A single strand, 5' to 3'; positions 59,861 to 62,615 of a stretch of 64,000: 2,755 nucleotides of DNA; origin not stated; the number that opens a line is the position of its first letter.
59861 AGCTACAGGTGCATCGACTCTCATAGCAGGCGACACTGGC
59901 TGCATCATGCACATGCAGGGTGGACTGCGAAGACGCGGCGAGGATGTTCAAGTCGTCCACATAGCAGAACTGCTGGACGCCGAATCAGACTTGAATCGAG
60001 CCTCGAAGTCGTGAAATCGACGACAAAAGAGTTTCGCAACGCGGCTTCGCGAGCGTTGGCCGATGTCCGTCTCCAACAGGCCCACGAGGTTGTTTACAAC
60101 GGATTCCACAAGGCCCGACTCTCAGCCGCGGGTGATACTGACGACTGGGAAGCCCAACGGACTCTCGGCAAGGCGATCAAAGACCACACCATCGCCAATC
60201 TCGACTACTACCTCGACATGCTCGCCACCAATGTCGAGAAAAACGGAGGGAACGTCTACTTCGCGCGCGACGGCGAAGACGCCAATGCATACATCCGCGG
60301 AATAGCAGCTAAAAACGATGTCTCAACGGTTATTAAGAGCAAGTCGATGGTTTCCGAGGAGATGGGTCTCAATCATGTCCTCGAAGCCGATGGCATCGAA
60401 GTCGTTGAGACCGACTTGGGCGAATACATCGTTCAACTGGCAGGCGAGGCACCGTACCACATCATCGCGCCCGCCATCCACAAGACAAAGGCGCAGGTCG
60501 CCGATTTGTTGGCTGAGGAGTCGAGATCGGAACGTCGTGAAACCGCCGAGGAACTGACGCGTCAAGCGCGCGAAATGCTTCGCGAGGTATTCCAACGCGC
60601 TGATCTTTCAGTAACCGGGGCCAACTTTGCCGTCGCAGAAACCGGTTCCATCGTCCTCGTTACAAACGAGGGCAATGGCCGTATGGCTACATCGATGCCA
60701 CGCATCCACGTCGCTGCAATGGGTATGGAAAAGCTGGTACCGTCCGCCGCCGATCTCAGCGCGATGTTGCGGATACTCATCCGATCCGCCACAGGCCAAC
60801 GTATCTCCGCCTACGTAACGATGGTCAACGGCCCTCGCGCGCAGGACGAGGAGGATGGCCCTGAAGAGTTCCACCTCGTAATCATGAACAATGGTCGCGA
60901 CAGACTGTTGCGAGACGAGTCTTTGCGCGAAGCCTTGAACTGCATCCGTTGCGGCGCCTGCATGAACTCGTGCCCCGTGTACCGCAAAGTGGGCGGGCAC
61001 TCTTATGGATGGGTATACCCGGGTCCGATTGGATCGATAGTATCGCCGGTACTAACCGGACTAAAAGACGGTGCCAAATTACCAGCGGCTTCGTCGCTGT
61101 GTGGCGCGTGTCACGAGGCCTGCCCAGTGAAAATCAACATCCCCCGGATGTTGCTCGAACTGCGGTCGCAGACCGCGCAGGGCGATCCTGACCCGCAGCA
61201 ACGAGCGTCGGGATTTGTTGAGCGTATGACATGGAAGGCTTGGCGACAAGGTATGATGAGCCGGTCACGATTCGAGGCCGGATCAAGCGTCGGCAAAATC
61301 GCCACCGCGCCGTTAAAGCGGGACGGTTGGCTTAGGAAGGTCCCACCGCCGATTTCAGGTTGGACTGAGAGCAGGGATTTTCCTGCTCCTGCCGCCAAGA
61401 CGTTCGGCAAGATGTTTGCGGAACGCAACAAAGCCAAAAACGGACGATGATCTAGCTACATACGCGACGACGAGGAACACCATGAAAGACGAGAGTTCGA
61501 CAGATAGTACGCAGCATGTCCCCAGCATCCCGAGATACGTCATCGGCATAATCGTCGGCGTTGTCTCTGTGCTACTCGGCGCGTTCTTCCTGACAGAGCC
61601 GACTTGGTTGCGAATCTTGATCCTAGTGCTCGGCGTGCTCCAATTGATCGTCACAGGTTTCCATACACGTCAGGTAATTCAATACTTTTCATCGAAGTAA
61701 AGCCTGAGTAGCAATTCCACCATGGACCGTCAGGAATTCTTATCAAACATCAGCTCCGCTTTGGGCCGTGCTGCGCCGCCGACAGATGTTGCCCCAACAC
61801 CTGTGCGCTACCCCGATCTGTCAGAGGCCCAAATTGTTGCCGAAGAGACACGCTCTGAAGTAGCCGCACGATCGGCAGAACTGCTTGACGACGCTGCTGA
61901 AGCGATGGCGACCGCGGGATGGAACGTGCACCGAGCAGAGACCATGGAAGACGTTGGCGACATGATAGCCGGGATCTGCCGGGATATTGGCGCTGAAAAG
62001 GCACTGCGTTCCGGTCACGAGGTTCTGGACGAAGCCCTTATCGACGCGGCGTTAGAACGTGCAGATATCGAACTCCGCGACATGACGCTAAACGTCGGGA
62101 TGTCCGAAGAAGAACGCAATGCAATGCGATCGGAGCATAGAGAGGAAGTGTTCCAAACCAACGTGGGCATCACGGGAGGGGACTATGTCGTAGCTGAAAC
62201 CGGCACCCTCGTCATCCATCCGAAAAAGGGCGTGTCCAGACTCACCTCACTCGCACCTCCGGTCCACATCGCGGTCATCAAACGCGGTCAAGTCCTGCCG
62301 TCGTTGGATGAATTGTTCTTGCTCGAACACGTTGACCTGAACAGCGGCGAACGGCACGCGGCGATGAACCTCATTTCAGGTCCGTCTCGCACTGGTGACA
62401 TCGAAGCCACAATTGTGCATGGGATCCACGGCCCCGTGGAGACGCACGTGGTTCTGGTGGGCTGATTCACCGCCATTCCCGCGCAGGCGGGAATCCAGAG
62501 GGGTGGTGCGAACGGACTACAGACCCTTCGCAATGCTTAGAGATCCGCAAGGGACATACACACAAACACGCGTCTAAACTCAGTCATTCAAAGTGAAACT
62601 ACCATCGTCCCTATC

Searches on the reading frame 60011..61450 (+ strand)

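Call 16: search_protein_families(library=ncbifam, proteins=[window:60011-61450:+], max_evalue=0.00001)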
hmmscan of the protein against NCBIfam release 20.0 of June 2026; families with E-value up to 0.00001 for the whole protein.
window:60011-61450:+ (479 aa): 4 families
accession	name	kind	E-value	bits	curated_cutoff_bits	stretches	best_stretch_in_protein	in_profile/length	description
TIGR00273.1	TIGR00273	equivalog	6.4e-150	499.8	444.8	1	27-458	12-432/432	LutB/LldF family L-lactate oxidation iron-sulfur protein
NF045670.1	quin_L_LdhH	equivalog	3e-134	448.9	800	1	8-476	2-462/706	L-lactate dehydrogenase (quinone) large subunit LdhH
NF008369.0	PRK11168.1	equivalog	1.5e-07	30.6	278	1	309-475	11-160/401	anaerobic glycerol-3-phosphate dehydrogenase subunit C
NF045663.1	diclust_near_Sec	equivalog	4.3e-06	25.1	530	1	292-395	288-389/759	pyridine nucleotide-disulfide oxidoreductase/dicluster-binding protein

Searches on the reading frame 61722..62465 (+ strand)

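Call 46: search_protein_families(library=pfam, proteins=[window:61722-62465:+], max_evalue=0.000001)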
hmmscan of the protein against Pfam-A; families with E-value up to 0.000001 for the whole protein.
window:61722-62465:+ (247 aa): 1 family
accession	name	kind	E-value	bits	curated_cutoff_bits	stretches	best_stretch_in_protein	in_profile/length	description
PF02589.21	LUD_dom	-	4.2e-35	121.6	22.6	1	57-246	3-189/189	LUD domain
